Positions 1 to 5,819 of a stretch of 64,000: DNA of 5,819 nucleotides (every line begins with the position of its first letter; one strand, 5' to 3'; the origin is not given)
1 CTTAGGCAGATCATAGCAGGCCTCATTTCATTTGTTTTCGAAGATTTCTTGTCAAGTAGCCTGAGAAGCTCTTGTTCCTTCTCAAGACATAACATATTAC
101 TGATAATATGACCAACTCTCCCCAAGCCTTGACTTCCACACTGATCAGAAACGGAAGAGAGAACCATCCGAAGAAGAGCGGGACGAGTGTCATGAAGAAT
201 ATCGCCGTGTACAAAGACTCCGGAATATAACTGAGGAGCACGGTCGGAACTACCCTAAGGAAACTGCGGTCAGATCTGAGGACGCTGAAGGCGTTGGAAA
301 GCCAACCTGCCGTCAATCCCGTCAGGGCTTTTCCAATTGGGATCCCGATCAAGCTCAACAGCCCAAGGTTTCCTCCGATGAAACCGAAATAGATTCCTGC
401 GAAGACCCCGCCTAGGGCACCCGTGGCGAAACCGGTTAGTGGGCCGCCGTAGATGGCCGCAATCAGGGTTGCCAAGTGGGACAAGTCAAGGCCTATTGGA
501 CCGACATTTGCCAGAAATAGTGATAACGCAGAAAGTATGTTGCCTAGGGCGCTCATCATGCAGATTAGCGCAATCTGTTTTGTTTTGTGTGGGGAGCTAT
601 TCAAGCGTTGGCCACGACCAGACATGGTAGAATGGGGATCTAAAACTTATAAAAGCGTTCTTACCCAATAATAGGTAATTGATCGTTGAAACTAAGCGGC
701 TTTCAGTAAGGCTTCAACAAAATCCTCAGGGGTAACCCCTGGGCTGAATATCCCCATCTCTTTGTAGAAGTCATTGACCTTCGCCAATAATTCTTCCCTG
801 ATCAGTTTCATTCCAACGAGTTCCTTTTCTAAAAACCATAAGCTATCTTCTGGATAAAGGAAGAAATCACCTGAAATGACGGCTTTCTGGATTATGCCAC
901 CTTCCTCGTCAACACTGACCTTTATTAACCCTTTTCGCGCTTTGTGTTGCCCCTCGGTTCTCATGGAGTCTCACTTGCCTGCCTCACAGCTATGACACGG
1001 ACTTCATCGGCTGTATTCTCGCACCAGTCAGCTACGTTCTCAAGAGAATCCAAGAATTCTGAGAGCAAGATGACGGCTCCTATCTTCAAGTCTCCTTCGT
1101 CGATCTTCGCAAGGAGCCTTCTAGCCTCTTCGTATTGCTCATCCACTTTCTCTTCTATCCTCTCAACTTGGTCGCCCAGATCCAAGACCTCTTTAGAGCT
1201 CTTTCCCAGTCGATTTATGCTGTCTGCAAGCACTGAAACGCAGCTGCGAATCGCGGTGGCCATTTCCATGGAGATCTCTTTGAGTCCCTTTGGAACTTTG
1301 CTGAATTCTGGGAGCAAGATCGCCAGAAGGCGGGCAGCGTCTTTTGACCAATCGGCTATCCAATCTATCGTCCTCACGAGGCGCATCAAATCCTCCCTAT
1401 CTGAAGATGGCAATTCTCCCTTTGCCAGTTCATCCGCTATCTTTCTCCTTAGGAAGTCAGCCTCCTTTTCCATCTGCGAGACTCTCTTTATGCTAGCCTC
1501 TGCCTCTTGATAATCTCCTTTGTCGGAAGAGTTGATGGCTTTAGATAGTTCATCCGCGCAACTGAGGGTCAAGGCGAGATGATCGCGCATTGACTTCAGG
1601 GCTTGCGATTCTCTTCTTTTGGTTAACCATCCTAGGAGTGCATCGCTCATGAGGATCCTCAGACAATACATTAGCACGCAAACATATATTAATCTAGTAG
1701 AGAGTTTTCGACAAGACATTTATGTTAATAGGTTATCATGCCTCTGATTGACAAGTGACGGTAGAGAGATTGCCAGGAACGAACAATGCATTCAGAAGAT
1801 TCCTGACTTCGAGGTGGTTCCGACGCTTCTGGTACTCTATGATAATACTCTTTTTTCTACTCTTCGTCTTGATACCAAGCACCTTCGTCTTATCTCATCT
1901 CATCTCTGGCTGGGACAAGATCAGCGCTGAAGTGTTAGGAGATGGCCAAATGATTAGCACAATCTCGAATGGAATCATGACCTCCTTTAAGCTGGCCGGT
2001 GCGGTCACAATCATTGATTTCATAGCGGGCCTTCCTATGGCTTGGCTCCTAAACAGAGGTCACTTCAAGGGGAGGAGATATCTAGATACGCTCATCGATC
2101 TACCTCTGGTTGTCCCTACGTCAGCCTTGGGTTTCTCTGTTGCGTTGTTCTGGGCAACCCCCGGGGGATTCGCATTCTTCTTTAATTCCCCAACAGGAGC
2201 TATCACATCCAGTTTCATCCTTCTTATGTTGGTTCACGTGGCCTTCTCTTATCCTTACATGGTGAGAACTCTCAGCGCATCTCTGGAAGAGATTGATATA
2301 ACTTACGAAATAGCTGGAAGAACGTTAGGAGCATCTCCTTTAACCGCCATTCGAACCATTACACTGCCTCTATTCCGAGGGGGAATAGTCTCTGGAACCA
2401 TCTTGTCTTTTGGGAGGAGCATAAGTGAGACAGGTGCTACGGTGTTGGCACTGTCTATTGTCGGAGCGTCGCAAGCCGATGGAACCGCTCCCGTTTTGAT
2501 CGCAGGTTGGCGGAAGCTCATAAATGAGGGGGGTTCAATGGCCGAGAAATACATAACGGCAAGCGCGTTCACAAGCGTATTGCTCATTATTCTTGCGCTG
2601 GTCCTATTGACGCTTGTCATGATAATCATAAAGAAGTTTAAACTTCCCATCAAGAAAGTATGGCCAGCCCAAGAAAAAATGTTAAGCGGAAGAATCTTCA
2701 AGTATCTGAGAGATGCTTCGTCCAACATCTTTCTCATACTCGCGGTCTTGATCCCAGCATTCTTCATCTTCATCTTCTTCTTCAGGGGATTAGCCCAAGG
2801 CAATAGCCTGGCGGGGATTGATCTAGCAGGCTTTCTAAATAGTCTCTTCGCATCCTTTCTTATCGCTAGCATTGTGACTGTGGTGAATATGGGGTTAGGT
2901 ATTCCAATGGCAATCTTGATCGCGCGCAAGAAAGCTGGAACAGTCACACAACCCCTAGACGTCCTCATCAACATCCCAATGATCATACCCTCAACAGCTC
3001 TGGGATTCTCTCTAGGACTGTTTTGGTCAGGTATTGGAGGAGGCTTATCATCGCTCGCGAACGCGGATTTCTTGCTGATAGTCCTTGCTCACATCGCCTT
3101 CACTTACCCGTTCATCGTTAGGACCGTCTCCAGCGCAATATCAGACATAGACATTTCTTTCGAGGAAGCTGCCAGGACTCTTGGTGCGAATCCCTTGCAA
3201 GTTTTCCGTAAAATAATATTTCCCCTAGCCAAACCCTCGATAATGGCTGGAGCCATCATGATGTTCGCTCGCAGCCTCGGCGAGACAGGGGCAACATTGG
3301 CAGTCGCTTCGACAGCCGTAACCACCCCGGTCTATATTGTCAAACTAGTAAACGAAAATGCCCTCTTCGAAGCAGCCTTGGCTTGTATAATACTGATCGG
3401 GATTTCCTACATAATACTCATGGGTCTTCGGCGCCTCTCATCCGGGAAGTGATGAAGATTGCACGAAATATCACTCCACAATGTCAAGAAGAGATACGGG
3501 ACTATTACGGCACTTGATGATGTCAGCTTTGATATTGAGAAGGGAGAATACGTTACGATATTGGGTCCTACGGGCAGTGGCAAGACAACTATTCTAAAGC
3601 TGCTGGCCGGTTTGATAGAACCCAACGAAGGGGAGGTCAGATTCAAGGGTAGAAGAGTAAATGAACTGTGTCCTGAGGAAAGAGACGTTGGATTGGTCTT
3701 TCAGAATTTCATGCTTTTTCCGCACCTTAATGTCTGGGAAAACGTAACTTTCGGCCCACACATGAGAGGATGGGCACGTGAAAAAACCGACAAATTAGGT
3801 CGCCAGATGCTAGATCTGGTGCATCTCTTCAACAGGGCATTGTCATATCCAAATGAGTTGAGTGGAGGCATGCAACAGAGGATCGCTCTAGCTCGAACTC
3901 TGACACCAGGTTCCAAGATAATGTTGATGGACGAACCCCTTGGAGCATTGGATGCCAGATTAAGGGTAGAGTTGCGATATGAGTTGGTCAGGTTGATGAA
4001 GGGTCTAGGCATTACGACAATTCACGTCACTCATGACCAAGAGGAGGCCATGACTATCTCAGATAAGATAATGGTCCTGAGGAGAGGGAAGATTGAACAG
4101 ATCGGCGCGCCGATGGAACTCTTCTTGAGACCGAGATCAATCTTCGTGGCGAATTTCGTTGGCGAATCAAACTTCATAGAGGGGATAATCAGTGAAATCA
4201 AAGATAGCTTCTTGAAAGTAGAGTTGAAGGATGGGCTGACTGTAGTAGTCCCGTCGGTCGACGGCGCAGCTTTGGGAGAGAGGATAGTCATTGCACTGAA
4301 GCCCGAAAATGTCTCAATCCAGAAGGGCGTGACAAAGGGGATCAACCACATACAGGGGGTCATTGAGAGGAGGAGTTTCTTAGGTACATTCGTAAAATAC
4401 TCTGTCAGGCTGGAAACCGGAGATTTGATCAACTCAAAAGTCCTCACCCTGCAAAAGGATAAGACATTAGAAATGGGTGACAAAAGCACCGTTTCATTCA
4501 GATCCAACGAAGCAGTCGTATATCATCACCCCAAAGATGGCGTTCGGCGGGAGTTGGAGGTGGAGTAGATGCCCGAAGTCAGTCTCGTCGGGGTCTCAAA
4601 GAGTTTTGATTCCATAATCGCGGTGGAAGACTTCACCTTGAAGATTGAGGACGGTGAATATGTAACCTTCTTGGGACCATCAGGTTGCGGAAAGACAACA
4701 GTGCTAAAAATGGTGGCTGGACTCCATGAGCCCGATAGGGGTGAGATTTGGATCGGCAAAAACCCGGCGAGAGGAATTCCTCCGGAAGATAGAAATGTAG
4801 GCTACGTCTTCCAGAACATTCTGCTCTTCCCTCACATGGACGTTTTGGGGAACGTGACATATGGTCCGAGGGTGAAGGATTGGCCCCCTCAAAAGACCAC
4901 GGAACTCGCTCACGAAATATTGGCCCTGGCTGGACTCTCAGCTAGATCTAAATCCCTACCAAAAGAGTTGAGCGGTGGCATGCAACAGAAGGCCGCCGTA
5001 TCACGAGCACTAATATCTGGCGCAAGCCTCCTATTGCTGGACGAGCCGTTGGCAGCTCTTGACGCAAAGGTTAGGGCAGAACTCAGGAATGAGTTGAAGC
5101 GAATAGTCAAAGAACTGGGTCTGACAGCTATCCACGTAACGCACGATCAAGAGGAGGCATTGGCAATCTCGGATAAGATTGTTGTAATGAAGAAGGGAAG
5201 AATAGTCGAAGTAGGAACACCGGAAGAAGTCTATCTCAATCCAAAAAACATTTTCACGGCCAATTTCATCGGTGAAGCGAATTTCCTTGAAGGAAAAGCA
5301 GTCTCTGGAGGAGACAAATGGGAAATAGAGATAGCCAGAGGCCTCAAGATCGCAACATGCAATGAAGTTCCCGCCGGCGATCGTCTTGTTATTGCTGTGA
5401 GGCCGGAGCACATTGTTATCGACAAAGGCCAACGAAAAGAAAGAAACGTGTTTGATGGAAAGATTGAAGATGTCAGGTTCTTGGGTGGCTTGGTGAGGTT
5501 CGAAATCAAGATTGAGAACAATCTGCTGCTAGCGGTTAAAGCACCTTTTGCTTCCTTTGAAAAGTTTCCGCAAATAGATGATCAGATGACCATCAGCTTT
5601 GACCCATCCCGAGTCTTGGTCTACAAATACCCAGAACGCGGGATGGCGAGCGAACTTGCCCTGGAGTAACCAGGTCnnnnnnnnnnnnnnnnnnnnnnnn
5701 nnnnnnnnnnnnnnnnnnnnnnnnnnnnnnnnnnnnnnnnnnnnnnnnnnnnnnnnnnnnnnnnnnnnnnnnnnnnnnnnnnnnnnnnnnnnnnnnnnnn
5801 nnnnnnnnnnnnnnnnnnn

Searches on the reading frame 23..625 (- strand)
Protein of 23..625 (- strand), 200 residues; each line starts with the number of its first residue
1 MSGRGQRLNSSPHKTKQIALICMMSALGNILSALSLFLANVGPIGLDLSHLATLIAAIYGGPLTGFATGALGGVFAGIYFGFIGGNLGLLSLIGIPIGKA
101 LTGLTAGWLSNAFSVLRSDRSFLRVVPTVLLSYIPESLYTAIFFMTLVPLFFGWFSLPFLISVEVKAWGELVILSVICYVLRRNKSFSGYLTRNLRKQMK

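Call 22: search_protein_families(library=pfam, proteins=[window:23-625:-], max_evalue=0.001)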
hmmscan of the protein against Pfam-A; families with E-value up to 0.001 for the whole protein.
window:23-625:- (200 aa): 1 family
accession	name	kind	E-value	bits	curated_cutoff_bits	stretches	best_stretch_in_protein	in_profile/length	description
PF12822.12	ECF_trnsprt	-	4.5e-05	24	30.7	1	16-178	1-165/169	ECF transporter, substrate-specific component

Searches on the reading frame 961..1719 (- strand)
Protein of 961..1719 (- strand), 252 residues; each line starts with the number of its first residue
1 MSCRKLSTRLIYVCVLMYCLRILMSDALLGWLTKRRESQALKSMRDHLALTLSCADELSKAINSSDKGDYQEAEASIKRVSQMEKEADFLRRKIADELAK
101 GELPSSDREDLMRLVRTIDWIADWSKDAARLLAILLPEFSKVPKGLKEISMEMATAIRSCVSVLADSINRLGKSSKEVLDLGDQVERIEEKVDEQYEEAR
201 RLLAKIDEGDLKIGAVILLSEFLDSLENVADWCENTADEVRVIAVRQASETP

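Call 22: search_protein_families(library=pfam, proteins=[window:961-1719:-], max_evalue=0.001)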
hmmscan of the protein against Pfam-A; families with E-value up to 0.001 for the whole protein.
window:961-1719:- (252 aa): 2 families
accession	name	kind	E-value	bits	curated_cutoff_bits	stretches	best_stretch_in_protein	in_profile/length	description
PF01865.21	PhoU_div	-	1.2e-28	100.3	24.4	1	36-245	5-213/214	Protein of unknown function DUF47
PF01895.24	PhoU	-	1.2e-06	29.2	23.5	1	180-240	25-89/89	PhoU domain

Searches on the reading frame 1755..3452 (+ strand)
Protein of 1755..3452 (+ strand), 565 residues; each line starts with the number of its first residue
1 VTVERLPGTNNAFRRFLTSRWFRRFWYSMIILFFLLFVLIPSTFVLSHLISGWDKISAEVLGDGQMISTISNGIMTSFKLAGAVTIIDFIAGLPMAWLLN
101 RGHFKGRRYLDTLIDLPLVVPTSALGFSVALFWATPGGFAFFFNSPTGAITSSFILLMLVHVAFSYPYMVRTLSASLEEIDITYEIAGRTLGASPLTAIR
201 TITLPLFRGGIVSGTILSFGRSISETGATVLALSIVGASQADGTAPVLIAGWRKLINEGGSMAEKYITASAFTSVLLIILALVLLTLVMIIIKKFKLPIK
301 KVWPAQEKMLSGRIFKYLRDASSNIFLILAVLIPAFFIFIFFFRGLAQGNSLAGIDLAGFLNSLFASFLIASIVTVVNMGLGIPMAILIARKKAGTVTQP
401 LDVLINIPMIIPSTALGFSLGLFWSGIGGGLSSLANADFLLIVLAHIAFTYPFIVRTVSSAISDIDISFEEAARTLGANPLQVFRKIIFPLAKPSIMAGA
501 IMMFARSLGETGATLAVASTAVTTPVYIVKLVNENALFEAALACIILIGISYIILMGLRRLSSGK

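Call 21: search_protein_families(library=pfam, proteins=[window:1755-3452:+], max_evalue=0.001)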
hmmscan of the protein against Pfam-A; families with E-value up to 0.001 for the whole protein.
window:1755-3452:+ (565 aa): 1 family
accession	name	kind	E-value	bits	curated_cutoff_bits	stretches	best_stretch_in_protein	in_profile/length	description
PF00528.27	BPD_transp_1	-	5.3e-30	104.9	26.4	2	382-560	1-176/184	Binding-protein-dependent transport system inner membrane component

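Call 69: find_encoding_contigs(protein=window:1755-3452:+, flank=10000, max_places=2)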
Protein window:1755-3452:+ (565 aa): no gene with exactly this product is on record in the collection.

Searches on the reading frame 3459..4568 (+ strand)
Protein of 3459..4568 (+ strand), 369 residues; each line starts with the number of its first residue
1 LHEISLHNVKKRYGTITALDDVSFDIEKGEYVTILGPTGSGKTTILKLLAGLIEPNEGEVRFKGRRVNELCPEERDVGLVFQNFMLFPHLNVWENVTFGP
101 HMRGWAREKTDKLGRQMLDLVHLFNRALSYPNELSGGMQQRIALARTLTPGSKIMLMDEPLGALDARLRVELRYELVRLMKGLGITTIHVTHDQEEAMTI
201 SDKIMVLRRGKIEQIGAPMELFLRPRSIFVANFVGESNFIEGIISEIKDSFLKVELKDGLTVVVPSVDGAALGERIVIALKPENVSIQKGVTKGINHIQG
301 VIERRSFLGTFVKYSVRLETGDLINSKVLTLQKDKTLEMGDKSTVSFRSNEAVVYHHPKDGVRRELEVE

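Call 21: search_protein_families(library=pfam, proteins=[window:3459-4568:+], max_evalue=0.001)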
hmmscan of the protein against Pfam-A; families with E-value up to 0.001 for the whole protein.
window:3459-4568:+ (369 aa): 3 families
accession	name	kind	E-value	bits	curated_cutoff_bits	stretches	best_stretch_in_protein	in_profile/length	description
PF00005.33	ABC_tran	-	7e-34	117.8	25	1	19-161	1-136/137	ABC transporter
PF08402.16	TOBE_2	-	7.6e-09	36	21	1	279-354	2-75/76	TOBE domain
PF13304.12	AAA_21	-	0.00088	19.9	27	0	34-52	4-22/304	AAA domain, putative AbiEii toxin, Type IV TA system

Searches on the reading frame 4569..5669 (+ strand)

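Call 21: search_protein_families(library=pfam, proteins=[window:4569-5669:+], max_evalue=0.001)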
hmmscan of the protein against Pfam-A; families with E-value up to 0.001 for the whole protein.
window:4569-5669:+ (366 aa): 5 families
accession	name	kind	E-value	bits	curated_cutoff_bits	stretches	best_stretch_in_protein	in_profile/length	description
PF00005.33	ABC_tran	-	4.4e-31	108.7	25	1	20-162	2-137/137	ABC transporter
PF08402.16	TOBE_2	-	8e-12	45.6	21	1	275-351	1-75/76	TOBE domain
PF13304.12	AAA_21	-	6.3e-06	26.9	27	0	133-195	237-301/304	AAA domain, putative AbiEii toxin, Type IV TA system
PF13401.12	AAA_22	-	7.3e-05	23.5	27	1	33-181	9-109/130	AAA domain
PF09818.15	ABC_ATPase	-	0.00098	18.7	23.2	0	131-215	155-254/283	P-loop domain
